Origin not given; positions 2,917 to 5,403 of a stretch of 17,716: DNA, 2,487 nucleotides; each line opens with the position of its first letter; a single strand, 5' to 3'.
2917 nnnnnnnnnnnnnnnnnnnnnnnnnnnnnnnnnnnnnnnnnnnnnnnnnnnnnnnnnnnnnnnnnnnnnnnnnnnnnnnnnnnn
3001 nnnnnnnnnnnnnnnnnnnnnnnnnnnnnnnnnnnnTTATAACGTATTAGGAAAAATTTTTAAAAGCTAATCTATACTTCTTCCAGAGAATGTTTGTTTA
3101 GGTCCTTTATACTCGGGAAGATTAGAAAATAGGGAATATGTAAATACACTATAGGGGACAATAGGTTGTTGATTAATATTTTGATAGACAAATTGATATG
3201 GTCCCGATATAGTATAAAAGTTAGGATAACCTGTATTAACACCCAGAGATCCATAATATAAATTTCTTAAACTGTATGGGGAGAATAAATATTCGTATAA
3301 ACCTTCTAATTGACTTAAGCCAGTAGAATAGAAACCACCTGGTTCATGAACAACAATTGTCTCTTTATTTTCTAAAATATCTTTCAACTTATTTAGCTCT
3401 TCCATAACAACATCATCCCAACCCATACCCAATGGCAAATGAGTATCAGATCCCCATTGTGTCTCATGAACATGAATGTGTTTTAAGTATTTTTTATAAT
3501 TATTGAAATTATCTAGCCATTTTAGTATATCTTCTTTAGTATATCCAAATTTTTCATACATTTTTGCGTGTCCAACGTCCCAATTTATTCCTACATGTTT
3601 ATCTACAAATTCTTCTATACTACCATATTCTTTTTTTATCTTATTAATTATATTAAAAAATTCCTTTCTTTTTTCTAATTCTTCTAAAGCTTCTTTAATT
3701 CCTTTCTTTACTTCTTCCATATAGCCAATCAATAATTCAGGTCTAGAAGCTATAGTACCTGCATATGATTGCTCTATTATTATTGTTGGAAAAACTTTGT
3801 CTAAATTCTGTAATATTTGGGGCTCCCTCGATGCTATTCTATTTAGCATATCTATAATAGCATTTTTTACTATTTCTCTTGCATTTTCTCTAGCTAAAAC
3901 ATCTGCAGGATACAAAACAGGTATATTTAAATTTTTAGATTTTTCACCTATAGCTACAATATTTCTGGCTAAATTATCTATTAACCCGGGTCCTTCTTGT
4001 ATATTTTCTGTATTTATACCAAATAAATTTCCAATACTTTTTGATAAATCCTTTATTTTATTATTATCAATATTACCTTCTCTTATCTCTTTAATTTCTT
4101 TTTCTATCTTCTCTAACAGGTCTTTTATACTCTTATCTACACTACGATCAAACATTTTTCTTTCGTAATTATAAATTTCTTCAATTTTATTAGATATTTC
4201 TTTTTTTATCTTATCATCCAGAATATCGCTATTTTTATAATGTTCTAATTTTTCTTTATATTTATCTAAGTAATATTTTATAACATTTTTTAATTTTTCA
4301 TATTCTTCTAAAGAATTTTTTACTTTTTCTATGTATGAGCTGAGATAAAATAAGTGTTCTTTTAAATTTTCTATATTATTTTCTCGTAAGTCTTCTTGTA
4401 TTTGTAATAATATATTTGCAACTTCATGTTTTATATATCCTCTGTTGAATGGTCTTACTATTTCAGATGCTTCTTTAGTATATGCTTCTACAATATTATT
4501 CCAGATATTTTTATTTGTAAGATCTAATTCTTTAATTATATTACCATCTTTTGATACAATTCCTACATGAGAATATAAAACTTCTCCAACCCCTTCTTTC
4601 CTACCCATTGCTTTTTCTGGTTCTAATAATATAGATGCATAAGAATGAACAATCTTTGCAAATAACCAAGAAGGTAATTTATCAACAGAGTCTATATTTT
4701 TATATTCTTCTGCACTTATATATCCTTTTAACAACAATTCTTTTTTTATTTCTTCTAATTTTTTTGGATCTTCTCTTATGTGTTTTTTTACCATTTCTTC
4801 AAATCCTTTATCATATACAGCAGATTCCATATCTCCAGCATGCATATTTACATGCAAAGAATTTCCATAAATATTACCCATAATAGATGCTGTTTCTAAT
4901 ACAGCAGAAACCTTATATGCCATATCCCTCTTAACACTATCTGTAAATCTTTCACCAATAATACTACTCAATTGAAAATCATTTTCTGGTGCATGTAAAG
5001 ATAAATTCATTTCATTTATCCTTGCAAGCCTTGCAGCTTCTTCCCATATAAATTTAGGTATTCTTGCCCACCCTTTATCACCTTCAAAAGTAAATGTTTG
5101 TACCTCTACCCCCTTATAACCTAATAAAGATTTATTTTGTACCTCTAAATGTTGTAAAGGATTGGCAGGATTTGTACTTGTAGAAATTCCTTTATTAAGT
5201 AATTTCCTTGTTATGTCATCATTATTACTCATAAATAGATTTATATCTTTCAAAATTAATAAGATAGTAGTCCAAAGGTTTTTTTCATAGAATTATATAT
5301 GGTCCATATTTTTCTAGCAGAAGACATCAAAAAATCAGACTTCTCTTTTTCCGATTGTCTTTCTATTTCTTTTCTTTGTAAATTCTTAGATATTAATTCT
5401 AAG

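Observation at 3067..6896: An uncharacterised two-gene module is welded to the head of the secY operon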

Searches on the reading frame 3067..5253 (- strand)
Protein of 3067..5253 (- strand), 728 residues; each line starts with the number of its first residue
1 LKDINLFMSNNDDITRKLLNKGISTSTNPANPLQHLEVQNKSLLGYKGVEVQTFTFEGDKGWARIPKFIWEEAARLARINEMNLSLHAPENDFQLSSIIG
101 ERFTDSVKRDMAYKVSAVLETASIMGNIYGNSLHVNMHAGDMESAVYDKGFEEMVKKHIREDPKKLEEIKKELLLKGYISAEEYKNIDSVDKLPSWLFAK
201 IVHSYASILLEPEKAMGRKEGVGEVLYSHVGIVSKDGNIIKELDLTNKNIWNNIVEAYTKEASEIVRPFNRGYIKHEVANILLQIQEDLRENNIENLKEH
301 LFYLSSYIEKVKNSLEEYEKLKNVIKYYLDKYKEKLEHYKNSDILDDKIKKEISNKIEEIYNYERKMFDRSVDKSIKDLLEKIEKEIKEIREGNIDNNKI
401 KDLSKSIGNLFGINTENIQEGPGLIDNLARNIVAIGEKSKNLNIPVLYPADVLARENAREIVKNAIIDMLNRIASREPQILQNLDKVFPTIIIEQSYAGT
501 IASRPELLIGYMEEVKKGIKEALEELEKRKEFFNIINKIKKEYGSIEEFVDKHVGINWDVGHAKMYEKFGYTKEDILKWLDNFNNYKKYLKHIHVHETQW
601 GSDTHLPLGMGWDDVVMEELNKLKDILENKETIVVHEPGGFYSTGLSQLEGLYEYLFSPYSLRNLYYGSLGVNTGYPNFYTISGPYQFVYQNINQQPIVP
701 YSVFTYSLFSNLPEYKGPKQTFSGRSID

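Call 4: search_protein_families(library=pfam, proteins=[window:3067-5253:-], max_evalue=0.1)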
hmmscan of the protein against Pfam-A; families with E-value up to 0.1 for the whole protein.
window:3067-5253:- (728 aa): 2 families
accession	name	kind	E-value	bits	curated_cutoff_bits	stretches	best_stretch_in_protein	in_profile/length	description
PF01261.30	AP_endonuc_2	-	1e-09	38.9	31.1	1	516-616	117-208/249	Xylose isomerase-like TIM barrel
PF18493.6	DUF5617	-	0.013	16.1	26.3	1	252-315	19-82/90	Domain of unknown function (DUF5617)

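Call 5: search_protein_families(library=ncbifam, proteins=[window:3067-5253:-], max_evalue=0.1)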
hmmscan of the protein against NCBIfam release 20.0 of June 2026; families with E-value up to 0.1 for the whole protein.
window:3067-5253:- (728 aa): 3 families
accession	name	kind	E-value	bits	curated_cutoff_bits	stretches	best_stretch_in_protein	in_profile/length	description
NF002572.0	PRK02224.1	equivalog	0.0001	20.8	1087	1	274-417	181-318/888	DNA double-strand break repair ATPase Rad50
NF003107.0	PRK04028.1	equivalog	0.0033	15.9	456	1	238-405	461-625/630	Glu-tRNA(Gln) amidotransferase subunit GatE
NF002640.0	PRK02308.1-4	equivalog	0.067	12.1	456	0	407-475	74-143/308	UV DNA damage repair endonuclease UvsE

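Call 11: find_homologous_proteins(query=window:3067-5232:-)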
Query window:3067-5232:- (721 aa): 1 proteins with E <= 0.001 among 8000 candidates.
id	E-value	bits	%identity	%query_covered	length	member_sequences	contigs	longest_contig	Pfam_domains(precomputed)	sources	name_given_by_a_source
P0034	0.0e+0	1606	100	100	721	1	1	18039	PF01261.31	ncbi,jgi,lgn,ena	-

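Call 42: search_solved_structures(query=A5, max_evalue=1, show_alignments=0)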
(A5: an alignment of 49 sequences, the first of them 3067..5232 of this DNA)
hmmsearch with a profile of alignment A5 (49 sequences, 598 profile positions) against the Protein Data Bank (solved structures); distinct sequences matched with E-value up to 1: 25.
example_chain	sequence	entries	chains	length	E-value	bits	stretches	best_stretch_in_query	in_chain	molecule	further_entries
3wqo_A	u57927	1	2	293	1.7e-10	43.6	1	428-505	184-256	Uncharacterized protein MJ1311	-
7tbi_M1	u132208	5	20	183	1.8e-05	27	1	218-341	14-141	Nsp1 | NUP62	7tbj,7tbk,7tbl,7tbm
5cws_C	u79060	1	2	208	3.6e-05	26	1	218-341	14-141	Nucleoporin NSP1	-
7tbi_X1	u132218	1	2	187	0.054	15.5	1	217-345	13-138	Nsp1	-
8w6e_A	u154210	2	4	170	0.076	15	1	217-343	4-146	HBC599 in complex with wFAP1.1 | wFAP1.1 structure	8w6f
8a3k_UNK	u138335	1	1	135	0.079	15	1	237-347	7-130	sc-apCC-4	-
5lkb_A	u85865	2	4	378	0.081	15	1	198-307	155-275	Glutathione S-transferase omega-like 2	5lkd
6n2y_b2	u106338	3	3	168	0.16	14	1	245-343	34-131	ATP synthase subunit b | Bacillus PS3 ATP synthase subunit b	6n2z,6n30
9jc1_A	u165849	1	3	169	0.18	13.8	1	245-343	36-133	ATP synthase subunit b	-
1ez3_A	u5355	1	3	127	0.24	13.4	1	267-339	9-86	SYNTAXIN-1A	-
7bqq_A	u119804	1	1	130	0.26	13.3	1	302-403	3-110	Gogy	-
2d2s_A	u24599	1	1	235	0.33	12.9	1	205-361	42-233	Exocyst complex component EXO84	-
6n2y_b1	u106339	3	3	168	0.33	12.9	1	245-348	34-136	ATP synthase subunit b | Bacillus PS3 ATP synthase subunit b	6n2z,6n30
8qhv_0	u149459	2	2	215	0.45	12.5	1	221-395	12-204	Membrane-associated protein Vipp1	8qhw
8qad_A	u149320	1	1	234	0.48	12.4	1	242-375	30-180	sc-apCC-6-LLIA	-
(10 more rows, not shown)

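Call 50: find_related_loci(query=A5, collection=genome_contigs, flank=8000)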
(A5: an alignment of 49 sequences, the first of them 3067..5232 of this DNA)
Query A5 (721 aa) in genome_contigs; peptide patterns used: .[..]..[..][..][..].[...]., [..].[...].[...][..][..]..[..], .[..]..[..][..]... (x = any residue, [..] = any of these).
527 stretches matched a pattern; 455 encode a relative of the query (tblastn E <= 1e-3); the best 80 are kept; 79 distinct loci.
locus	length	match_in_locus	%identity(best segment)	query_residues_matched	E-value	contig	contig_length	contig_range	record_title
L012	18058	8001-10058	34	1-721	4e-106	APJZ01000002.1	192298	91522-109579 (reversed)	Candidatus Nanobsidianus stetteri Nst1_C2, whole genome shotgun sequence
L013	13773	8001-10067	35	10-721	1e-105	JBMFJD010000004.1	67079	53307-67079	MAG: Nanopusillaceae archaeon isolate KM4331-08 NODE_4_length_67079_cov_42.243449, whole genome shotgun sequence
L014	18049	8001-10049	34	9-721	2e-101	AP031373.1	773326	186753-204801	Nanoarchaeota archaeon YN1 DNA, complete genome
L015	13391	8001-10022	34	10-721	1e-99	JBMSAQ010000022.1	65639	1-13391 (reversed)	MAG: Candidatus Nanopusillus sp. isolate Nanopusillus-CON-C-r01 Nanopusillus-CON-C-r01_k141_68303, whole genome shotgun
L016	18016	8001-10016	35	9-721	4e-98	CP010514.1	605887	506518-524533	Candidatus Nanopusillus acidilobi strain 7A, complete genome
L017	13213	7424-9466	33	1-721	5e-97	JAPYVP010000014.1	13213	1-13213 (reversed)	MAG: Candidatus Nanopusillus sp. isolate RSNP5 scaffold_403_c2, whole genome shotgun sequence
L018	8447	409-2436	35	9-721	4e-101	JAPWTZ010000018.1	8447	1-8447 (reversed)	MAG: Candidatus Nanopusillus sp. isolate RSNS15 scaffold_1753_c1, whole genome shotgun sequence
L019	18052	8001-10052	33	1-721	3e-96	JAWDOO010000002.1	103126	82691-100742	MAG: Candidatus Nanopusillus sp. isolate RHS.bin.5 NODE_13_length_103126_cov_21.6626, whole genome shotgun sequence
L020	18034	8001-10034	33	9-721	9e-96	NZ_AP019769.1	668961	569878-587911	Nanobdella aerobiophila strain MJ1 chromosome, complete genome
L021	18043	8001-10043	34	1-721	2e-99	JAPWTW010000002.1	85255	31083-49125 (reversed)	MAG: Candidatus Nanopusillus sp. isolate RSNS12 scaffold_35_c1, whole genome shotgun sequence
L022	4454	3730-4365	44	1-204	2e-42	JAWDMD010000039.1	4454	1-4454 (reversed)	MAG: Candidatus Nanopusillus sp. isolate DS.bin.8 NODE_2394_length_4454_cov_25.5913, whole genome shotgun sequence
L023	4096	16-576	43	530-721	8e-41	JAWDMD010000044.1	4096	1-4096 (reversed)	MAG: Candidatus Nanopusillus sp. isolate DS.bin.8 NODE_2747_length_4096_cov_27.4574, whole genome shotgun sequence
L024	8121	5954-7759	23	15-721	8e-18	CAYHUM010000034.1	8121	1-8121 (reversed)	MAG TPA_asm: Candidatus Woesearchaeota archaeon isolate ERP119705_co17_177 genome assembly, contig: NODE_14156_length_81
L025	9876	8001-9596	22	11-634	2e-17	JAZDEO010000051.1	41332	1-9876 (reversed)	MAG: archaeon isolate MEGAHIT-group-0.155 k141_12499113, whole genome shotgun sequence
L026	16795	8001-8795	28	437-717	2e-16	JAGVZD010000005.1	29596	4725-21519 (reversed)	Candidatus Woesearchaeota archaeon isolate RIFCSPLOWO2_02_FULL_30_14 rifcsplowo2_02_scaffold_1441, whole genome shotgun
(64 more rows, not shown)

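Call 52: predict_structure(alignment_id=A5)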
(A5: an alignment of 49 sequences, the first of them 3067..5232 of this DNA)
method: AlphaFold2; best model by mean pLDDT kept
length: 721 residues; sequences in the alignment: 49
mean_pLDDT: 75.0   pTM: 0.75
mean pLDDT of the five models: 75.0, 74.1, 73.4, 72.2, 71.9
residues with pLDDT >= 90: 208; 70-90: 294; 50-70: 93; < 50: 126
segments of 3 or more residues with pLDDT < 50: 1-4, 208-218, 407-417, 428-433, 633-715, 717-721
pLDDT, mean of each block of 10 residues (from residue 1): 51 75 89 86 90 88 96 94 81 74 93 97 95 86 91 90 89 88 90 80 50 45 60 79 71 61 60 82 84 85 76 76 84 89 91 81 75 87 83 83 58 48 48 61 86 96 97 94 94 88 93 98 97 97 96 87 88 78 85 59 60 75 84 45 37 32 32 31 28 30 35 41 35
secondary structure, 60 per line:
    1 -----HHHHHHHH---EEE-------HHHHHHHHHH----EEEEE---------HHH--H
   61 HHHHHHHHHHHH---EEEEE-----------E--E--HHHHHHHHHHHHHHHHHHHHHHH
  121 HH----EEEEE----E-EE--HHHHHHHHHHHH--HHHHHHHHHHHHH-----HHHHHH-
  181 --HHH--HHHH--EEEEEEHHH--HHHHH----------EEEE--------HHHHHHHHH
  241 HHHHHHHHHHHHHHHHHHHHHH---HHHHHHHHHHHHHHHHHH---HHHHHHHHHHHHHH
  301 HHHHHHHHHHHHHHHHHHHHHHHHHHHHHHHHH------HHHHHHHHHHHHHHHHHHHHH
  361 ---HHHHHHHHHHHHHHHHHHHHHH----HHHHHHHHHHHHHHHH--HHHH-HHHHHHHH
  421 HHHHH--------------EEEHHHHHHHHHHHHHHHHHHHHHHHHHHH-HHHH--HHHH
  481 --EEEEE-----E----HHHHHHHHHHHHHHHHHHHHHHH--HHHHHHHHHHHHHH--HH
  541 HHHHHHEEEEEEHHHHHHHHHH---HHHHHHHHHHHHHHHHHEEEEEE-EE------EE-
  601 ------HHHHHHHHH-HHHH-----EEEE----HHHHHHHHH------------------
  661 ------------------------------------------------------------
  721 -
elements in order (helices of 4 or more, strands of 3 or more residues): H6-13 E17-19 H27-36 E41-45 H60-72 E76-80 H98-122 E127-131 H142-153 H156-168 H174-179 H188-191 E194-199 H205-209 E220-223 H232-262 H266-283 H287-333 H340-360 H364-385 H390-405 H408-411 H413-425 E440-442 H443-469 H471-474 H477-480 E483-487 H498-520 H523-536 H539-546 E547-552 H553-562 H566-582 E583-588 H607-615 H617-620 E626-629 H634-642

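Call 55: fold_search(model_id=the predicted structure, library=pdb)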
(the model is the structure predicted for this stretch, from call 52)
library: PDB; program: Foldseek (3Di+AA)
matches with E <= 10: 534; with E <= 0.001: 0
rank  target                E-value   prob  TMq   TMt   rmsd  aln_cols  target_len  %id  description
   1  8axy                  7.4e-02  0.99  0.15  0.32   5.7       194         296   16  Staphylococcus aureus endonuclease IV orthorhombic crystal form (released 2023-09-13)
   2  2ou4_A                1.1e-01  0.96  0.13  0.29   8.0       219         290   13  Crystal structure of D-tagatose 3-epimerase from Pseudomonas cichorii (released 2007-12-25)
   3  1xya_A                1.4e-01  0.98  0.15  0.27   4.8       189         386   15  X-RAY CRYSTALLOGRAPHIC STRUCTURES OF D-XYLOSE ISOMERASE-SUBSTRATE COMPLEXES POSITION THE SUBSTRATE AND PROVIDE EVIDENC (released 1994-05-31)
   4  1gw9                  1.5e-01  0.82  0.16  0.27  24.4       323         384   12  Tri-iodide derivative of Xylose Isomerase from Streptomyces Rubiginosus (released 2002-06-06)
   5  1qt1_A                1.6e-01  0.98  0.15  0.26   5.2       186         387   14  CRYSTAL STRUCTURE OF XYLOSE ISOMERASE FROM STREPTOMYCES DIASTATICUS NO.7 M1033 AT 1.85 A RESOLUTION (released 2000-06-29)
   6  4hhl_A                1.7e-01  0.98  0.16  0.27   4.9       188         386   14  High resolution crystal structure of Glucose Isomerase from Streptomyces sp. SK (released 2013-03-27)
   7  4hhm_A                1.7e-01  0.75  0.16  0.27  25.3       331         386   12  Crystal structure of a mutant, G219A, of Glucose Isomerase from Streptomyces sp. SK (released 2013-03-27)
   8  4hhl_B                1.8e-01  0.98  0.16  0.27   4.9       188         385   14  High resolution crystal structure of Glucose Isomerase from Streptomyces sp. SK (released 2013-03-27)
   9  1bxc_A                1.9e-01  0.97  0.16  0.27   4.8       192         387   10  XYLOSE ISOMERASE FROM THERMUS CALDOPHILUS (released 1999-02-16)
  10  1xis                  2.0e-01  0.97  0.15  0.27   4.8       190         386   15  A METAL-MEDIATED HYDRIDE SHIFT MECHANISM FOR XYLOSE ISOMERASE BASED ON THE 1.6 ANGSTROMS STREPTOMYCES RUBIGINOSUS STRUCT (released 1992-07-15)
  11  8z48_C                2.2e-01  0.89  0.14  0.19   8.9       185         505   10  Beta-galactosidase from Bacteroides xylanisolvens (complex with methyl beta-galactopyranose) (released 2025-01-01)
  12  3aam                  2.6e-01  0.96  0.13  0.31   9.9       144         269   15  Crystal structure of endonuclease IV from Thermus thermophilus HB8 (released 2010-12-01)
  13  3n8u_A                2.6e-01  0.14  0.09  0.16  24.5       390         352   12  Crystal structure of an imelysin peptidase (BACOVA_03801) from Bacteroides ovatus at 1.44 A resolution (released 2010-07-28)
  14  6w08_A                2.6e-01  0.06  0.06  0.11  37.1       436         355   10  Crystal Structure of Motility Associated Killing Factor E from Vibrio cholerae (released 2020-03-11)
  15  3cqi_B                2.9e-01  0.30  0.12  0.25  14.0       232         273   14  Crystal Structure of L-xylulose-5-phosphate 3-epimerase UlaE (form B) complex with sulfate (released 2008-11-25)
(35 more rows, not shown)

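Call 68: search_protein_families(library=padloc, proteins=[window:3067-5232:-], max_evalue=0.01)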
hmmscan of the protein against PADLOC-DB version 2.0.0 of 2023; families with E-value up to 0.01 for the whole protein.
window:3067-5232:- (721 aa): 3 families
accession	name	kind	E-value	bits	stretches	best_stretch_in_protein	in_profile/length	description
PDLC03841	LeoBC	-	0.0016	15.6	1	269-522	304-556/601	-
PDLC00597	ZorA1|ZorA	-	0.009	12.7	1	274-390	175-285/683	MotA/ExbB/TolQ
PDLC00121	GajB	-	0.0092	12.6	0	249-344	350-443/565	UrvD helicase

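Call 73: search_protein_families(library=phrogs, proteins=[window:3067-5232:-], max_evalue=0.01)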
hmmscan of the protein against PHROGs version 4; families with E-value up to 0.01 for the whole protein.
window:3067-5232:- (721 aa): 1 family
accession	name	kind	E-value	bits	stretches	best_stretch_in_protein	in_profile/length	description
phrog_30207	-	unknown function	0.0042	18.1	0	33-102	33-95/114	-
